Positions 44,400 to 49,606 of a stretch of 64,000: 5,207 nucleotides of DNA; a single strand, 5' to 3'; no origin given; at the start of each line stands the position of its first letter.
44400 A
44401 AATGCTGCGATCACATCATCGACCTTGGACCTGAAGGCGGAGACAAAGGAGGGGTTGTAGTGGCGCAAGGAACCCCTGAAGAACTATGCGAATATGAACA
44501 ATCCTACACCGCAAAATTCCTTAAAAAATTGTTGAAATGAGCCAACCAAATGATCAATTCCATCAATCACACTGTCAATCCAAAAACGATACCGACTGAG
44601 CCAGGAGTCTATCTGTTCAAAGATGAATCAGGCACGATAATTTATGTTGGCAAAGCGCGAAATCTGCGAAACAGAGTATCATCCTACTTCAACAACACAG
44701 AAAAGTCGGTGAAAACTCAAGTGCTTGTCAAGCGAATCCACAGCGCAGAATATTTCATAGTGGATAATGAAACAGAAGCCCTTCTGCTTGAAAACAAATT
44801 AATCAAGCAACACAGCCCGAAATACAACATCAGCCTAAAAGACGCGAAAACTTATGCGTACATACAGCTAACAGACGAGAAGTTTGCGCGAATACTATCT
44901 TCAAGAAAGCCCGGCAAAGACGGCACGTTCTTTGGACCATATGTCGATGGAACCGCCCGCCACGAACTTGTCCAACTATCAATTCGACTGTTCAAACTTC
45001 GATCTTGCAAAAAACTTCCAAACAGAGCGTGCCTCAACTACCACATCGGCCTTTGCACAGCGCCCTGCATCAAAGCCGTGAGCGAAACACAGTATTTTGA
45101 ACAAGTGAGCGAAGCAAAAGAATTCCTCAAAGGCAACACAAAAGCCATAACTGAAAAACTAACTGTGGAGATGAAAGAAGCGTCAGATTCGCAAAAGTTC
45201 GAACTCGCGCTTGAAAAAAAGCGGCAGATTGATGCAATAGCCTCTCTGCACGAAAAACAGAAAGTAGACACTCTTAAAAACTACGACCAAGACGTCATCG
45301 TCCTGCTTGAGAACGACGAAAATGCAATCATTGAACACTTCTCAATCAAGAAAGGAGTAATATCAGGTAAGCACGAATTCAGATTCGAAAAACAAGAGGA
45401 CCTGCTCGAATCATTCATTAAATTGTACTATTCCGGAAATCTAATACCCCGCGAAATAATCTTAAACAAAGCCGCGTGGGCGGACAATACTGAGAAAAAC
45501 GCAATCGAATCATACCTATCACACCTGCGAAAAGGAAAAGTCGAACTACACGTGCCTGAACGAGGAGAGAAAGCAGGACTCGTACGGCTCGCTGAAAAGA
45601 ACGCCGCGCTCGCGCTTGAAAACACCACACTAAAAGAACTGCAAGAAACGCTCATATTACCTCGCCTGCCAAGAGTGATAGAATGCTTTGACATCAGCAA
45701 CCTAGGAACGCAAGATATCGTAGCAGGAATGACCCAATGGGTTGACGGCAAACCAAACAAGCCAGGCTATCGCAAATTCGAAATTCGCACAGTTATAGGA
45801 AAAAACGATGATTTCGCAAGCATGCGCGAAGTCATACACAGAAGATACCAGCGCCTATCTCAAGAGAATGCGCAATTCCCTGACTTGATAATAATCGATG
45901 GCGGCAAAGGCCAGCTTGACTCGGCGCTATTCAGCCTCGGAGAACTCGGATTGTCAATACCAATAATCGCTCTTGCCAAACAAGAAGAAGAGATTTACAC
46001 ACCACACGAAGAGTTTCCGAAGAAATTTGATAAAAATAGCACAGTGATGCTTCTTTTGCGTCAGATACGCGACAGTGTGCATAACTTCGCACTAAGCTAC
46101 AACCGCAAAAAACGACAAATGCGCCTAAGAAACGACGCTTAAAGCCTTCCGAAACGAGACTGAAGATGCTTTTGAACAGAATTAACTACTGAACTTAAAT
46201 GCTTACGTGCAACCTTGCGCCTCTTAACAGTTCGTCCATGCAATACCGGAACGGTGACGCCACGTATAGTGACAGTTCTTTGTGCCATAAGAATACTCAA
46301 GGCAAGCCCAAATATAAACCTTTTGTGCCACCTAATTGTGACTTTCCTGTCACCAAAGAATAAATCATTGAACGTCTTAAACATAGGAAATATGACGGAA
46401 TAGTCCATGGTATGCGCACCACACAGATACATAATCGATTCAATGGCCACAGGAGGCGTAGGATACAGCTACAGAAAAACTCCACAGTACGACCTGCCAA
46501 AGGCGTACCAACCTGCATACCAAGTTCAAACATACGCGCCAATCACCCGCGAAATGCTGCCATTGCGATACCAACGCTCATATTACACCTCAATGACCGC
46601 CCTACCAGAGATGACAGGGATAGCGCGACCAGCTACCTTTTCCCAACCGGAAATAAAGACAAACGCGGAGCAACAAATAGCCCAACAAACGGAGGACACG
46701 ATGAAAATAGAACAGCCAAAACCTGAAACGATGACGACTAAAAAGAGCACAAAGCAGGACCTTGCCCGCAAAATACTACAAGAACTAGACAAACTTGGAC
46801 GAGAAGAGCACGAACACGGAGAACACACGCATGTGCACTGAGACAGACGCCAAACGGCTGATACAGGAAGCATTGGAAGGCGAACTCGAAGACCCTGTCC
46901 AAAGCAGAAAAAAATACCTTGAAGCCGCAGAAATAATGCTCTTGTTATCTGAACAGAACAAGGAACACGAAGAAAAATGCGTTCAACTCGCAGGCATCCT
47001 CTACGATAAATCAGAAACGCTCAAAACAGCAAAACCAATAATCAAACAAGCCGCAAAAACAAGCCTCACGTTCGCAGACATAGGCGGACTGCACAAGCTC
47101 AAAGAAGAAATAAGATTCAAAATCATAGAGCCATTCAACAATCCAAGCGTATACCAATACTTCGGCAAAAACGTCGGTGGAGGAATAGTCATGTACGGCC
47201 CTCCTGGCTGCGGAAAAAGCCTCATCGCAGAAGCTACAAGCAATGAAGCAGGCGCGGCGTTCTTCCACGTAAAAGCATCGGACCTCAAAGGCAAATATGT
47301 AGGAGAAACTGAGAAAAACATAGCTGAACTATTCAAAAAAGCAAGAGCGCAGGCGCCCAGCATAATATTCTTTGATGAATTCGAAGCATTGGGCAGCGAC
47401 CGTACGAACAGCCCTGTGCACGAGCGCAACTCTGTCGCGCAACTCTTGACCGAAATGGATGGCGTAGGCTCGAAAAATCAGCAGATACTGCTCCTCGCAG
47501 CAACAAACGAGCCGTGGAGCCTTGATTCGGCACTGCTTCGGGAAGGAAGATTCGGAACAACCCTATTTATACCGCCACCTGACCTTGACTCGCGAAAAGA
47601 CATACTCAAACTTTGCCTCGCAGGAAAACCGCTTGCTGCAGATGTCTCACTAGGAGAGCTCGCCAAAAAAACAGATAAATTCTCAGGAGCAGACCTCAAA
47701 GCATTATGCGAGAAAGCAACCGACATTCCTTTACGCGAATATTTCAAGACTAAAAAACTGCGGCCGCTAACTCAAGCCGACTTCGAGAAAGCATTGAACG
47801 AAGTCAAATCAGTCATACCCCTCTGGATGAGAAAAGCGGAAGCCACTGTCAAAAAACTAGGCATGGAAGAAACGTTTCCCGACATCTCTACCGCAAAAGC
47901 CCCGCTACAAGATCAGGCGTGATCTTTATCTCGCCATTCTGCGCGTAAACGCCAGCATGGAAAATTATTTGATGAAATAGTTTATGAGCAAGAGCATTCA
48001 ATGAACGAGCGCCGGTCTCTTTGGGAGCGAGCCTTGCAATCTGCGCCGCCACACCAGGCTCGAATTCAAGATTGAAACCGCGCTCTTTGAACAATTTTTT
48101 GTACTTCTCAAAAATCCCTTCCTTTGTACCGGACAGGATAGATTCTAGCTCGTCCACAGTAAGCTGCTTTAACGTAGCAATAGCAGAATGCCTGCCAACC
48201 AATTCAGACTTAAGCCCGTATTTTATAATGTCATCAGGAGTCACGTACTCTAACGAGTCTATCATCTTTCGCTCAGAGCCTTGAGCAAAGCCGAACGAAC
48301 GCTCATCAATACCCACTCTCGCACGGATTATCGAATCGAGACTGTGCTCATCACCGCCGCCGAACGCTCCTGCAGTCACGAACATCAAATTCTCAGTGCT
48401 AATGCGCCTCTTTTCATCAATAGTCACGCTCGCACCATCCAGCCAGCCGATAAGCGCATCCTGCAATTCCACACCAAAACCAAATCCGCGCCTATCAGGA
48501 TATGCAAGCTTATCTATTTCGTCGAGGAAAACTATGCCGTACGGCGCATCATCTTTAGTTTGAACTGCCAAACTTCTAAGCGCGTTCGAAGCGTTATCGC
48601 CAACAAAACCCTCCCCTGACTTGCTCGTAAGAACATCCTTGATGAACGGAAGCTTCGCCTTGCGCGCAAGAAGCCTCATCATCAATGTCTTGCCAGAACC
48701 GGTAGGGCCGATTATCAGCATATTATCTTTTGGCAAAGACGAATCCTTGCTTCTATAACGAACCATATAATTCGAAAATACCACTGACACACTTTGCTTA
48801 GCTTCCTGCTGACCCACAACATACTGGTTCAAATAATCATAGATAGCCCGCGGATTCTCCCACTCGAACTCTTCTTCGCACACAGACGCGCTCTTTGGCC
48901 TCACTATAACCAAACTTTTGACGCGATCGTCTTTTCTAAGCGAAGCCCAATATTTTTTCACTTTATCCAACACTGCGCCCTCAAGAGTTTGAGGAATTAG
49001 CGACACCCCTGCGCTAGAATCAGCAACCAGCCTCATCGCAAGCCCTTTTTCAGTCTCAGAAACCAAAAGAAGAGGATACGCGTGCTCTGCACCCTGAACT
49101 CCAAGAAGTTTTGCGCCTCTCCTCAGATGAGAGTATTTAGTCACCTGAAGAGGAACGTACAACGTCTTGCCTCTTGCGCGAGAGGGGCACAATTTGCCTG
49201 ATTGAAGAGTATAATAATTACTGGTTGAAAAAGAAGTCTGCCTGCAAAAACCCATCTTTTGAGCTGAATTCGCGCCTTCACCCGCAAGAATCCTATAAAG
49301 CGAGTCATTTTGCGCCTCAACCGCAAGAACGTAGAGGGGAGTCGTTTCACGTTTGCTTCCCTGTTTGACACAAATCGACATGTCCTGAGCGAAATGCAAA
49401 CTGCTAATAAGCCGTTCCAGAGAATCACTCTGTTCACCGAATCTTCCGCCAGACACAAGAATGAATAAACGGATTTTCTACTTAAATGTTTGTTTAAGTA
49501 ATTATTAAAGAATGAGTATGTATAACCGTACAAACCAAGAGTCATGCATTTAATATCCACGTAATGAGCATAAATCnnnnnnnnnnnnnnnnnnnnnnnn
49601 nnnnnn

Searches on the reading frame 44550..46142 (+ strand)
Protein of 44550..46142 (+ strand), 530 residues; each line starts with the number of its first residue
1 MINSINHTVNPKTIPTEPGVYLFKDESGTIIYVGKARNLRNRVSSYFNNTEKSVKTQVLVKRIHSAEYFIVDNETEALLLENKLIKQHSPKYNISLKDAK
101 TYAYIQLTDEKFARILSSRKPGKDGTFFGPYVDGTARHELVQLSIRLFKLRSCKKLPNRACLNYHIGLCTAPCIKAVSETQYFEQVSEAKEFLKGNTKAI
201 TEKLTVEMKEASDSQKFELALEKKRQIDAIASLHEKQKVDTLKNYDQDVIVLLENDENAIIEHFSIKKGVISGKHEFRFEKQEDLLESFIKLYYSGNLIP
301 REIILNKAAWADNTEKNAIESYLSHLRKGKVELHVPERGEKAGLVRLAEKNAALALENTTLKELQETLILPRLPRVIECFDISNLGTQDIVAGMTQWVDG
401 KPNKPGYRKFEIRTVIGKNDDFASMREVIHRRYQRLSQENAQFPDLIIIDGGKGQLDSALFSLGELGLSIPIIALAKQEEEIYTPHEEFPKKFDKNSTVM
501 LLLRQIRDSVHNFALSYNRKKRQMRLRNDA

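Call 91: search_protein_families(library=pfam, proteins=[window:44550-46142:+], max_evalue=0.001)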
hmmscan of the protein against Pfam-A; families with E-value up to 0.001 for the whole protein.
window:44550-46142:+ (530 aa): 4 families
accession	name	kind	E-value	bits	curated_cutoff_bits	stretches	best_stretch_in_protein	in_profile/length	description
PF08459.17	UvrC_RNaseH_dom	-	8.6e-48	162.6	22.3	1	365-514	1-158/159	UvrC RNAse H endonuclease domain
PF22920.2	UvrC_RNaseH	-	7.2e-24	84.4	24.3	1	246-358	1-115/116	UvrC Ribonuclease H-like domain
PF01541.30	GIY-YIG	-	1.3e-11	45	22.6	1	18-93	2-78/78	GIY-YIG catalytic domain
PF02151.25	UVR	-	0.00072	19.7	21.5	0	201-230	4-33/36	UvrB/uvrC motif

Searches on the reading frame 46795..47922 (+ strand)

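Call 53: search_protein_families(library=pfam, proteins=[window:46795-47922:+], max_evalue=0.001)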
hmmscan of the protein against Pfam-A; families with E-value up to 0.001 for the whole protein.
window:46795-47922:+ (375 aa): 4 families
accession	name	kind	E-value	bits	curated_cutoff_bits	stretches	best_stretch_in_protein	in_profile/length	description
PF00004.35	AAA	-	7.7e-40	136.8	21.2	1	131-260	1-130/131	ATPase family associated with various cellular activities (AAA)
PF17862.7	AAA_lid_3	-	6.8e-12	45.1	27.2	1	283-330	1-43/45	AAA+ lid domain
PF07728.20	AAA_5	-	0.0001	22.7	22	1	131-247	2-135/139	AAA domain (dynein-related subfamily)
PF20720.3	nSTAND3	-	0.00013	22.1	27.2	1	131-235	20-109/155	Novel STAND NTPase 3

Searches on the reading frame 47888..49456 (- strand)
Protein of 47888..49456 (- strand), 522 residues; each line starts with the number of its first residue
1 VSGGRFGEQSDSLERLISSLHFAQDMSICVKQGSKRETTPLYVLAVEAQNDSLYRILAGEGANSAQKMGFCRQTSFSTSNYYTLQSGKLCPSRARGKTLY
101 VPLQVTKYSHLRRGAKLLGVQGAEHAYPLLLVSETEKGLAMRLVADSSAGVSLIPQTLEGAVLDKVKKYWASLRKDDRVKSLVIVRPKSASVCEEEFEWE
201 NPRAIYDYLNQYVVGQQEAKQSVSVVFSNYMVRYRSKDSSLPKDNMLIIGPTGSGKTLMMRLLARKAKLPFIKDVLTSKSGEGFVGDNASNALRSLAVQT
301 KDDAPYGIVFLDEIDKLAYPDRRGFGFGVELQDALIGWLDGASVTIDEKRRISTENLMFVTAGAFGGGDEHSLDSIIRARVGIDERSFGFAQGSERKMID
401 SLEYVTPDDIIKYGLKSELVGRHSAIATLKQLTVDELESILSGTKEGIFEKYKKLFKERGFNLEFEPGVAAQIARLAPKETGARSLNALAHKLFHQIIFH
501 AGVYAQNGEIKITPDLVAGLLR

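Call 91: search_protein_families(library=pfam, proteins=[window:47888-49456:-], max_evalue=0.001)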
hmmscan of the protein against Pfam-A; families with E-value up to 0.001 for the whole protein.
window:47888-49456:- (522 aa): 2 families
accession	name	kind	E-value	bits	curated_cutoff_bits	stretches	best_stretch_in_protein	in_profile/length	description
PF07724.20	AAA_2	-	1.1e-14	55.3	27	1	242-423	2-163/166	AAA domain (Cdc48 subfamily)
PF00004.35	AAA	-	1.9e-12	48.2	21.2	1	246-363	1-108/131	ATPase family associated with various cellular activities (AAA)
